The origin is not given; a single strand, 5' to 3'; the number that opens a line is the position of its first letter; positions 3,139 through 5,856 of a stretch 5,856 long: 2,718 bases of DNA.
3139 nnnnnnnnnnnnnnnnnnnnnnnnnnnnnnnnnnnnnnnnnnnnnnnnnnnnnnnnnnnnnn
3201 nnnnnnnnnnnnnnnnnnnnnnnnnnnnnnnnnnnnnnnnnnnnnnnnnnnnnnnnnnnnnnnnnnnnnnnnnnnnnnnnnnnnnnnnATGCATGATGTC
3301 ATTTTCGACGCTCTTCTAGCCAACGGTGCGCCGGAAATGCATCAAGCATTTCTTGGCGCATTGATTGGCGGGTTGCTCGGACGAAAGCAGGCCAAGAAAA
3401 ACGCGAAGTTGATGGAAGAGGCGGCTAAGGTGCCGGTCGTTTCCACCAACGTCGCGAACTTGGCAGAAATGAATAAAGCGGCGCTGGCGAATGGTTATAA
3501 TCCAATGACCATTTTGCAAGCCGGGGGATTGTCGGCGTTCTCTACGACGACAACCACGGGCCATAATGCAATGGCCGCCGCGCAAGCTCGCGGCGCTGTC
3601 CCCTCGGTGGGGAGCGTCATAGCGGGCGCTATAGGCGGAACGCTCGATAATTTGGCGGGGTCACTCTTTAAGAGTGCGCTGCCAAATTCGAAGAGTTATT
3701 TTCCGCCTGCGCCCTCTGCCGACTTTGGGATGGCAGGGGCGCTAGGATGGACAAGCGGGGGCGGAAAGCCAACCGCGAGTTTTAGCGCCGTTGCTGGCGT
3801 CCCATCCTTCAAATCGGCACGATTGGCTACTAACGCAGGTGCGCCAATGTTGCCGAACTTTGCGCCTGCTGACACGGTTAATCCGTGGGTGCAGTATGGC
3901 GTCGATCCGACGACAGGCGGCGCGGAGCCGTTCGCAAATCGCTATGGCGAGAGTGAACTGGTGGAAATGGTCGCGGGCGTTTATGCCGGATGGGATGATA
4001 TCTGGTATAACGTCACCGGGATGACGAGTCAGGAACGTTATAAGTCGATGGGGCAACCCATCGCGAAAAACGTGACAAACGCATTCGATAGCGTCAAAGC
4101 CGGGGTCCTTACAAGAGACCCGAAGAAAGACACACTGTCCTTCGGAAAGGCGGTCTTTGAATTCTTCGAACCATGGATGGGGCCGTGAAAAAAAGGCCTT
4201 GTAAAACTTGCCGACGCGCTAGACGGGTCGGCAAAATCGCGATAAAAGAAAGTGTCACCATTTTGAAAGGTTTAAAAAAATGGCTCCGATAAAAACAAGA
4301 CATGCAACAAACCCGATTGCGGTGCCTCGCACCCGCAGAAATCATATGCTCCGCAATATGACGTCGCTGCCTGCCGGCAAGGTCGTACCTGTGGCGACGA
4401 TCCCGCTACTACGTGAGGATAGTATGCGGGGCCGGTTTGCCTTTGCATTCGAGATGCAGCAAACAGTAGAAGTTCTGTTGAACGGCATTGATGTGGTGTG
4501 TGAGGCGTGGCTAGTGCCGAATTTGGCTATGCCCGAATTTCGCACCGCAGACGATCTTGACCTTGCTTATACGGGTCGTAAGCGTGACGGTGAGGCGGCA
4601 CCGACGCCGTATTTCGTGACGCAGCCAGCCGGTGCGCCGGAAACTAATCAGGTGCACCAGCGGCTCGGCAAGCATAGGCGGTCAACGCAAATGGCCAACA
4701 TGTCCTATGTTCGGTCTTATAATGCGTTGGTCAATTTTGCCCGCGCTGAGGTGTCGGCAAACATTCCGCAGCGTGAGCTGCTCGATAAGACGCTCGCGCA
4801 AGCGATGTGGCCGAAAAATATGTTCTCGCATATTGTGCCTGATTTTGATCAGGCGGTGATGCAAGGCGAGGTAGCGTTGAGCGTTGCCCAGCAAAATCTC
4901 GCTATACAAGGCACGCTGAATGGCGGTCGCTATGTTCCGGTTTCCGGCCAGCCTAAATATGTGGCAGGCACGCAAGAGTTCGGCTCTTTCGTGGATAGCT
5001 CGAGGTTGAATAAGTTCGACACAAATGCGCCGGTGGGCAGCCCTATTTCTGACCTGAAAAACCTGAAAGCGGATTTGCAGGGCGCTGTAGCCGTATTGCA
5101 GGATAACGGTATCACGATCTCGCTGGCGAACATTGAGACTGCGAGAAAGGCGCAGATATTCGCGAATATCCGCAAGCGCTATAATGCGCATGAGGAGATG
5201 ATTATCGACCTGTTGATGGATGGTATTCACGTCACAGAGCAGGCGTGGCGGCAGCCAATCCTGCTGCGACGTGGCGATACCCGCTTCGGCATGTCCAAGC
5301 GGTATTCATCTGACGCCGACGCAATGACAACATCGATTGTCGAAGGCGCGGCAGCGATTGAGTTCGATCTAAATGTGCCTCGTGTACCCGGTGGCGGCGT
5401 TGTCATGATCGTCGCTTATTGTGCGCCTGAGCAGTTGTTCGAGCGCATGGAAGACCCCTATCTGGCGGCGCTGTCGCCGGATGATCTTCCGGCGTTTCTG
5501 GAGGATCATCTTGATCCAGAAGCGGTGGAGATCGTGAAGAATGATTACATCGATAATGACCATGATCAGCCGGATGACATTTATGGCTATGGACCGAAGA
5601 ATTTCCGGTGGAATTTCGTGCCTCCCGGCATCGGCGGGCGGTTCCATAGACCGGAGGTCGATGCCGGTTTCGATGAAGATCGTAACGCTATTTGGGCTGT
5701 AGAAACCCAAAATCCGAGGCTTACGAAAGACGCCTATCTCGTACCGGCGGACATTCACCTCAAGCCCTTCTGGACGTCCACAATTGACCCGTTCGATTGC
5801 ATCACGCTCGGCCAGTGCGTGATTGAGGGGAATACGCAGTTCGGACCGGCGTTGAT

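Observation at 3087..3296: Pinholin-like 69-aa two-TMD protein, unlinked from the peptidase and coupled to the pilot gene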

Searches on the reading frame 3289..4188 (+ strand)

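Call 3: search_protein_families(library=pfam, proteins=[window:3289-4188:+], max_evalue=1)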
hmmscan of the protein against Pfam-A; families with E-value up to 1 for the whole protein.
window:3289-4188:+ (299 aa): 1 family
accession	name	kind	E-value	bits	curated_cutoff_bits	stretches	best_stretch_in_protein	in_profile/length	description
PF22755.2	E217_gp28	-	0.25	12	27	1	247-292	45-90/110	E217 collar protein gp28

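Call 4: search_protein_families(library=phrogs, proteins=[window:3289-4188:+], max_evalue=1)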
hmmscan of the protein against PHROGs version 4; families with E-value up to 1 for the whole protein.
window:3289-4188:+ (299 aa): 3 families
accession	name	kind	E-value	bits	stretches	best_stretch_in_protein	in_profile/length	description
phrog_28928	-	unknown function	0.024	15.3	1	39-129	29-116/199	-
phrog_4014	-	connector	0.46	12.4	1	231-256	32-59/109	head-tail adaptor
phrog_22664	-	unknown function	0.56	9.6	0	240-291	428-480/610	-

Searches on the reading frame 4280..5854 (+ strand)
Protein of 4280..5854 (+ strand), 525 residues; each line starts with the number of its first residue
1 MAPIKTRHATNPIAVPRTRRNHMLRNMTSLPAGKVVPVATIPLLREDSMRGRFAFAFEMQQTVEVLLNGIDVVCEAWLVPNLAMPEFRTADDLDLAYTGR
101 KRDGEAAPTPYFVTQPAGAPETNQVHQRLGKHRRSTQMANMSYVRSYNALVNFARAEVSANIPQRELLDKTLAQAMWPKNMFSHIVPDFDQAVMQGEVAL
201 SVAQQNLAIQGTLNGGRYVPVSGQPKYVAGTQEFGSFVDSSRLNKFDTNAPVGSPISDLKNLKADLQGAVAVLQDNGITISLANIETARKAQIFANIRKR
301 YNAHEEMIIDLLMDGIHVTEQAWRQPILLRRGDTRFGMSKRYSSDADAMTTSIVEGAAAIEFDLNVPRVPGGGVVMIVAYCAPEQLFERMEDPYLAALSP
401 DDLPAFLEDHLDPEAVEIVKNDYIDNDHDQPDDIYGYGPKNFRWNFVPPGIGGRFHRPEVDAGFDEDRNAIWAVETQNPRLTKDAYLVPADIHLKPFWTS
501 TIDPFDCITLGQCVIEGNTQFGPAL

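Call 55: find_related_loci(query=A6, collection=viral_contigs, flank=7000)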
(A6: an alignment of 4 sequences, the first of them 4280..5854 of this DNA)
Query A6 (525 aa) in viral_contigs; peptide patterns used: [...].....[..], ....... (x = any residue, [..] = any of these).
130 stretches matched a pattern; 89 encode a relative of the query (tblastn E <= 1e-3); the best 80 are kept; 80 distinct loci.
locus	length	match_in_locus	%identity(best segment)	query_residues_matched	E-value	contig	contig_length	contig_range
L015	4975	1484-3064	94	1-525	0e+0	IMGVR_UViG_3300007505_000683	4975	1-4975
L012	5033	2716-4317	89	1-525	0e+0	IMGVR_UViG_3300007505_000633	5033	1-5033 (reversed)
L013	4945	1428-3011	89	1-525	0e+0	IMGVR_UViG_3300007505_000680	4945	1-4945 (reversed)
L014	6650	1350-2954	84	1-525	0e+0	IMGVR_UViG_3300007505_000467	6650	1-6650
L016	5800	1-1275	85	106-525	0e+0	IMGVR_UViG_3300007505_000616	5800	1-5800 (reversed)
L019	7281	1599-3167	68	4-525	0e+0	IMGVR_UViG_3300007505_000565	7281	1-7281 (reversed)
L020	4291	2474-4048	69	4-525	0e+0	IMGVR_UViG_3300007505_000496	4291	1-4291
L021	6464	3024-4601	67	4-525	0e+0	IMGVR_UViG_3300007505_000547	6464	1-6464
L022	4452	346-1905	45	3-525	4e-147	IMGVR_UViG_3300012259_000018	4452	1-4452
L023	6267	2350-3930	45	1-525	3e-135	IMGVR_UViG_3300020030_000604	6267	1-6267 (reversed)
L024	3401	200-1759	44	1-525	2e-138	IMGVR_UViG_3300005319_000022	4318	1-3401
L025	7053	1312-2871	43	1-525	9e-133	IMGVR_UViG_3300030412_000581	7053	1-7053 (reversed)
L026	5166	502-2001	41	10-525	3e-122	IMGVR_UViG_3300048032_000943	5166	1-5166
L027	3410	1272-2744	41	10-525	4e-125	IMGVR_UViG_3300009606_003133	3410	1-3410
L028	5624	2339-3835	42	10-525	1e-121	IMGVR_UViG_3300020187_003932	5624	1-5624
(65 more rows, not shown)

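Call 89: search_dna_similar(query=window:4280-5854:+, collection=phages, mode=protein, max_evalue=0.00001, max_rows=60, rows=spread)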
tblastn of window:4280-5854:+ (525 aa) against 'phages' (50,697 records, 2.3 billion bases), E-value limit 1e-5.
Records with a match: 70; places in all: 70; records where one place covers at least 80% of the query: 70.
Best place of each record, by identity: 60-80% 1; <60% 69.
By first word of the organism name: Rhizobium 27; Tortoise 18; Flyfo 11; Roseobacter 6; Microviridae 6; Rattus 2.
By host as written in the record: Gopherus morafkai 18; Pteropus tonganus 11; Ciona robusta 6; Roseobacter sp. FZCC0023 5; Rhizobium etli T3_4 2; Rhizobium etli T3_5 2; Rhizobium etli T1_10 2; Rattus norvegicus 2; and 22 more.
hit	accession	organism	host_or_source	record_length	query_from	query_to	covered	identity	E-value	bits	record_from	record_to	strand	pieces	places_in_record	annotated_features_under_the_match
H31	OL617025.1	Flyfo microvirus Tbat2_108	Pteropus tonganus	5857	2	525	100%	66.9%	0e+0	714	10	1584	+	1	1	major capsid protein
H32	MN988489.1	Rhizobium phage RHph_Y2_19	Rhizobium phaseoli Y2_19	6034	2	525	100%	57.9%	0e+0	598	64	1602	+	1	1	putative major capsid protein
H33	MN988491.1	Rhizobium phage RHph_Y3_36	Rhizobium phaseoli Y3_36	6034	2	525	100%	57.9%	0e+0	598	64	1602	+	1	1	putative major capsid protein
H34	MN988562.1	Rhizobium phage RHph_Y3_38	R. etli Y3_38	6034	2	525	100%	57.9%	0e+0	598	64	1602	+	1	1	putative major capsid protein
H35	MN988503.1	Rhizobium phage RHph_Y3_56_2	Rhizobium phaseoli Y3_56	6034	2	525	100%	57.9%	0e+0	597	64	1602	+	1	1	putative major capsid protein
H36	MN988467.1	Rhizobium phage RHph_TM36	Rhizobium phaseoli GR56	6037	2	525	100%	57.8%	0e+0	602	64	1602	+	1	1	putative major capsid protein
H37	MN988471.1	Rhizobium phage RHph_TM3_3_14A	Rhizobium etli T3_14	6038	2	525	100%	57.8%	0e+0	602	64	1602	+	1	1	putative major capsid protein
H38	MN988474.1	Rhizobium phage RHph_TM3_3_4B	Rhizobium etli T3_4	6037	2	525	100%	57.8%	0e+0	602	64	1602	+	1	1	putative major capsid protein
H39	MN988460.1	Rhizobium phage RHph_TM23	Rhizobium etli N621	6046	2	525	100%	57.8%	0e+0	601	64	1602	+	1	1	putative major capsid protein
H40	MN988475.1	Rhizobium phage RHph_TM3_3_5B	Rhizobium etli T3_5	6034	2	525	100%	57.8%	0e+0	601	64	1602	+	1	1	putative major capsid protein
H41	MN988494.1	Rhizobium phage RHph_TM3_3_12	Rhizobium etli T3_12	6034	2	525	100%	57.8%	0e+0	601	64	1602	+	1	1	putative major capsid protein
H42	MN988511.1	Rhizobium phage RHph_Y2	Rhizobium etli N741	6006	2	525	100%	57.7%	0e+0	597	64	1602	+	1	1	putative major capsid protein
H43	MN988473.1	Rhizobium phage RHph_TM1_10B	Rhizobium etli T1_10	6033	2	525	100%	57.6%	0e+0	600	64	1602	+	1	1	putative major capsid protein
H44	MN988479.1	Rhizobium phage RHph_TM15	Rhizobium phaseoli R620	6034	2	525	100%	57.6%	0e+0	599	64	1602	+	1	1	putative major capsid protein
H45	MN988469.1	Rhizobium phage RHph_TM3_3_5A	Rhizobium etli T3_5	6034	2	525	100%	57.6%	0e+0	599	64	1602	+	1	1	putative major capsid protein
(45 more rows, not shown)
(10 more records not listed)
